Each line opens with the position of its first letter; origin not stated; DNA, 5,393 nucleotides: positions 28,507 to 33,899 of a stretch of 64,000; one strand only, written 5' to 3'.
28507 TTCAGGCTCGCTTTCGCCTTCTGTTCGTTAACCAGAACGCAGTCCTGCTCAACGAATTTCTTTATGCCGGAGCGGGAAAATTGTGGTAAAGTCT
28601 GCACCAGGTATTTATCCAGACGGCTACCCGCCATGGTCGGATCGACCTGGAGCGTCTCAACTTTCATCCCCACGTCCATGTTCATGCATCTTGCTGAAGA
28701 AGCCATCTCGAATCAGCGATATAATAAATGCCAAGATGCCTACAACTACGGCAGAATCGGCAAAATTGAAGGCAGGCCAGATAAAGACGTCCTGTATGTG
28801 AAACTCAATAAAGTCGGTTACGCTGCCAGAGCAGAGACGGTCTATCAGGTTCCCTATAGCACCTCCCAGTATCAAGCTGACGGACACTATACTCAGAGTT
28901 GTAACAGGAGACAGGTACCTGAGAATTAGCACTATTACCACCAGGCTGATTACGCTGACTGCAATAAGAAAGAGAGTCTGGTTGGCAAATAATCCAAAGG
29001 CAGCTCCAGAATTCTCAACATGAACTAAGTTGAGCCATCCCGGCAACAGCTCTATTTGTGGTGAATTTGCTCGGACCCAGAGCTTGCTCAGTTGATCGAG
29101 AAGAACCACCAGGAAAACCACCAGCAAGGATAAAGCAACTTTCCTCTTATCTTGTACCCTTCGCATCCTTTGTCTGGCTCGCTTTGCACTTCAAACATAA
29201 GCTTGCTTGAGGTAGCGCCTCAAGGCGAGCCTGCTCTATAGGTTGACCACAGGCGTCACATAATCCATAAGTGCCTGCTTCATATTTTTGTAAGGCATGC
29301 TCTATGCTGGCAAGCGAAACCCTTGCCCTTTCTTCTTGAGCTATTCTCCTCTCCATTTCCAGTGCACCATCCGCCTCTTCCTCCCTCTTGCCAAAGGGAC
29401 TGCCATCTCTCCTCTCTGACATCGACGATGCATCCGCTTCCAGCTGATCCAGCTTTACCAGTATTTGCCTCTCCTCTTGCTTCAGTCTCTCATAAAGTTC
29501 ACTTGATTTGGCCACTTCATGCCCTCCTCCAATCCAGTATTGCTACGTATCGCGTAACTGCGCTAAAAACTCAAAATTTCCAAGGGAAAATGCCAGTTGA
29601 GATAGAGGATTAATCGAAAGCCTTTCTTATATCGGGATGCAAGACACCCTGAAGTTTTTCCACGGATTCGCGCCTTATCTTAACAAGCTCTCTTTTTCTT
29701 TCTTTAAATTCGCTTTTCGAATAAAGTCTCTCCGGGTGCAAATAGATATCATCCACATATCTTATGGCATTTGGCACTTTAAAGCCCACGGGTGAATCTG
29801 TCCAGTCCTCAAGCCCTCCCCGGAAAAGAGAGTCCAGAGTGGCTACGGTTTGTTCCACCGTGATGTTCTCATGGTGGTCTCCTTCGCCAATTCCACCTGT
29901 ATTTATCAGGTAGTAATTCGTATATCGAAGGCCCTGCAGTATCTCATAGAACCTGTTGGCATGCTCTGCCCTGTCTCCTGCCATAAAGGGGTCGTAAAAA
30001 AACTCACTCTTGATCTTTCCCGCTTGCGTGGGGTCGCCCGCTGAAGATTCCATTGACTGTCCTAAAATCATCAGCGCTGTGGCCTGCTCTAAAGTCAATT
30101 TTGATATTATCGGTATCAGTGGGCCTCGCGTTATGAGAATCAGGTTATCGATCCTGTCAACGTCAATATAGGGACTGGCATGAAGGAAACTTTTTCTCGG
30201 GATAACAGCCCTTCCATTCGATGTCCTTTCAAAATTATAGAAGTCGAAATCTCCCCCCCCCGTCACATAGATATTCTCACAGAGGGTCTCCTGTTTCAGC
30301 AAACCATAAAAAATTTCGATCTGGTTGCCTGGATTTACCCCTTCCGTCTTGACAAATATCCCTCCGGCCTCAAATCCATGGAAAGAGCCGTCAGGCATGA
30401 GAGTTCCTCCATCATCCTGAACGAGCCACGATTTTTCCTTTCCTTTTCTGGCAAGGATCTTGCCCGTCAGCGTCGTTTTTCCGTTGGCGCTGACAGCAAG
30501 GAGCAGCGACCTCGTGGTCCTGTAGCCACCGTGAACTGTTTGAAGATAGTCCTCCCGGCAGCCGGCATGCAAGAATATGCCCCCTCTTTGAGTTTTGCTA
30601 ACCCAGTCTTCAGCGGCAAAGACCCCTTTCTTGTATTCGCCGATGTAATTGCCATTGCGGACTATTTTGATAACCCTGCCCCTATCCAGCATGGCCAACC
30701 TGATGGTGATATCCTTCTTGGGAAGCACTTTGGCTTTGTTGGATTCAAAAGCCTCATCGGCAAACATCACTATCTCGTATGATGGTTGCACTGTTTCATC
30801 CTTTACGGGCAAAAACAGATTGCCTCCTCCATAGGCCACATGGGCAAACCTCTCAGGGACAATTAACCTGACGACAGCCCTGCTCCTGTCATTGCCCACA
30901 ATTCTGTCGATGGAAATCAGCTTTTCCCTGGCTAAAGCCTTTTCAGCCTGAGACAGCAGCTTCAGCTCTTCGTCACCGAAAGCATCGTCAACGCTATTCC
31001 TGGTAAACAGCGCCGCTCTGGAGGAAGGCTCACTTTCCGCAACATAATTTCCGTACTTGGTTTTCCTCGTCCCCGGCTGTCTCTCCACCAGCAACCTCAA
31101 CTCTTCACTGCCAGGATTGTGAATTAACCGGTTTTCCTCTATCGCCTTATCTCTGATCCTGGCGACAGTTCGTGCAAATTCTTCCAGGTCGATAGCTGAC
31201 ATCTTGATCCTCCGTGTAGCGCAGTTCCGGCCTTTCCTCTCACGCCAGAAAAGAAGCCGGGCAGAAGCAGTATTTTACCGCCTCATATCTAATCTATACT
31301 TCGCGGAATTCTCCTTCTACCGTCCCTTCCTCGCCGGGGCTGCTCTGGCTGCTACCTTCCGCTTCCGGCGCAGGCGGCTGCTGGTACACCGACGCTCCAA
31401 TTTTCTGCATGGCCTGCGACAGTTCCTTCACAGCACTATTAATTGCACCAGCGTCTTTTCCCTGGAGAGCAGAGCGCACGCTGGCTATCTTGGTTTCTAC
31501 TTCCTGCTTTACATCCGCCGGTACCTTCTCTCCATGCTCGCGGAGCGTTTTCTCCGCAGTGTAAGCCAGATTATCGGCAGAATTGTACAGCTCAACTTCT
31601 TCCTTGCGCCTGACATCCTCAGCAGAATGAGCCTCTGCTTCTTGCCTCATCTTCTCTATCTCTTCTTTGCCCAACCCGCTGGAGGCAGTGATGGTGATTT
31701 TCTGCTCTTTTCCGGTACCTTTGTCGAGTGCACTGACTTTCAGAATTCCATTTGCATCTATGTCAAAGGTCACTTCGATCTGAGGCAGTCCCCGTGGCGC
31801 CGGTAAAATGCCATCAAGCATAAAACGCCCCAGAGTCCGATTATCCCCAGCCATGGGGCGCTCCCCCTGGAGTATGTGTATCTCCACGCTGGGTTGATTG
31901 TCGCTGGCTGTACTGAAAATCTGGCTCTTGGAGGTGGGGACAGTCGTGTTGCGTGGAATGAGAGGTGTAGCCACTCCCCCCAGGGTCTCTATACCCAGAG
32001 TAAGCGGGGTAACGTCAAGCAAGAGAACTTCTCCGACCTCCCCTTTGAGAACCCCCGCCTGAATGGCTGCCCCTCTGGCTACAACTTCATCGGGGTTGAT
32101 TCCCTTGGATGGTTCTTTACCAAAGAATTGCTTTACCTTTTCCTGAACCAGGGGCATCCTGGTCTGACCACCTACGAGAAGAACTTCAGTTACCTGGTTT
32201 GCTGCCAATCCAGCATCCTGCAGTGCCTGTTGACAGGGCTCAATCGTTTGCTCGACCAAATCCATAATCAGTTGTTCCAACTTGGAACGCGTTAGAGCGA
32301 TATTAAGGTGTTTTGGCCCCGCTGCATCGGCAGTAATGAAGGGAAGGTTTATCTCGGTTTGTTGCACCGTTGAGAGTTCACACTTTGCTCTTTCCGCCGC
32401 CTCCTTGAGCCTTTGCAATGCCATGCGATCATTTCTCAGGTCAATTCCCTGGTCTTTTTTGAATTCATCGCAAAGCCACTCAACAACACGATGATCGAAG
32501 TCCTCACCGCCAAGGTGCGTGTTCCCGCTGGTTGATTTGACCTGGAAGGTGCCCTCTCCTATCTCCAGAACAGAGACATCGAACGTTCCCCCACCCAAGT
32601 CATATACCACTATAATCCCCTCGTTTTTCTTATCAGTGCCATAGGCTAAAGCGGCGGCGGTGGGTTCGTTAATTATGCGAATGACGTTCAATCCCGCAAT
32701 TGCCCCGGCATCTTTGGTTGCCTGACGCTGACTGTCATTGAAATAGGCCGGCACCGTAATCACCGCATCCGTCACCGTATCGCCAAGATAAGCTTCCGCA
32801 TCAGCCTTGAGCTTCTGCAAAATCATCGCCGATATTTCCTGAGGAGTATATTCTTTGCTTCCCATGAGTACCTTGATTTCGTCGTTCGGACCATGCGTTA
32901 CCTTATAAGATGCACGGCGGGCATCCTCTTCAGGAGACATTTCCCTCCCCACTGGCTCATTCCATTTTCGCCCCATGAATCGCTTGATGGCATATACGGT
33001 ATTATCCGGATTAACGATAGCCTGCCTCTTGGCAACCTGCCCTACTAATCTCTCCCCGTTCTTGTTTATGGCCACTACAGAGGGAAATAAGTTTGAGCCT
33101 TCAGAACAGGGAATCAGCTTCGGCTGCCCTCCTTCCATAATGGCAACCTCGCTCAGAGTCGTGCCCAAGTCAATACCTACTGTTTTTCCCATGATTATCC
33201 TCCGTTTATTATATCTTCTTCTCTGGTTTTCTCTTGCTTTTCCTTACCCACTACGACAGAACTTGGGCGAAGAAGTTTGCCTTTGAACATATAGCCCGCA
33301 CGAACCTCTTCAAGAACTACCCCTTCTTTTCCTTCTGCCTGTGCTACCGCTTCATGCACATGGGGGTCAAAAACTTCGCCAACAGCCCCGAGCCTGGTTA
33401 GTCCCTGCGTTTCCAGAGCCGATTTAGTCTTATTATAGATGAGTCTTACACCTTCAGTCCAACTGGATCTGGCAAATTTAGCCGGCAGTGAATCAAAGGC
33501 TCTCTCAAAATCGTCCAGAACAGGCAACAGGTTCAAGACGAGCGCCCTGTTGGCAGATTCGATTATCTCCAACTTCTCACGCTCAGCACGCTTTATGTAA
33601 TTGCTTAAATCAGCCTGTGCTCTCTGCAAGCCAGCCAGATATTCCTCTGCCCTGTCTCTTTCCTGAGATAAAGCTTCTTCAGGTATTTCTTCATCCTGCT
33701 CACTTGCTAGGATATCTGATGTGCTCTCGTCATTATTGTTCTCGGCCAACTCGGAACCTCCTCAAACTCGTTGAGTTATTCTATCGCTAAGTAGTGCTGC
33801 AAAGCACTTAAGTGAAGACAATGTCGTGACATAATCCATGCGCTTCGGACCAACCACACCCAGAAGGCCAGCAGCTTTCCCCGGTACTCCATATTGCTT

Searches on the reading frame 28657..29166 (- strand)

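Call 6: search_protein_families(library=pfam, proteins=[window:28657-29166:-], max_evalue=0.001)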
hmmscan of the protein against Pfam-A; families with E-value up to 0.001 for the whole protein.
window:28657-29166:- (169 aa): 1 family
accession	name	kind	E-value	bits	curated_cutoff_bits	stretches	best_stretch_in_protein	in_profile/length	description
PF01252.23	Peptidase_A8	-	9.9e-39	133.2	25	1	16-152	1-141/142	Signal peptidase (SPase) II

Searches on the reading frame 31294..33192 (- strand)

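Call 6: search_protein_families(library=pfam, proteins=[window:31294-33192:-], max_evalue=0.001)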
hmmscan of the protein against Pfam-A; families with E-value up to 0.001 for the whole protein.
window:31294-33192:- (632 aa): 2 families
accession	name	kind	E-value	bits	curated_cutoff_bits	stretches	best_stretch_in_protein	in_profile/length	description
PF00012.26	HSP70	-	7.5e-255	847.2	20.6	1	5-604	2-599/599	Hsp70 protein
PF06723.19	MreB_Mbl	-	1e-13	51.3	27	1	139-377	92-317/327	MreB/Mbl protein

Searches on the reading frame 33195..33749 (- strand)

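Call 7: search_protein_families(library=pfam, proteins=[window:33195-33749:-], max_evalue=0.001)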
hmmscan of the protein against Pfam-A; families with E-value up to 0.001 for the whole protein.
window:33195-33749:- (184 aa): 1 family
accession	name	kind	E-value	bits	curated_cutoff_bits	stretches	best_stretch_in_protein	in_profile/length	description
PF01025.24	GrpE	-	4.4e-38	131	25.8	1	12-169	5-165/165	GrpE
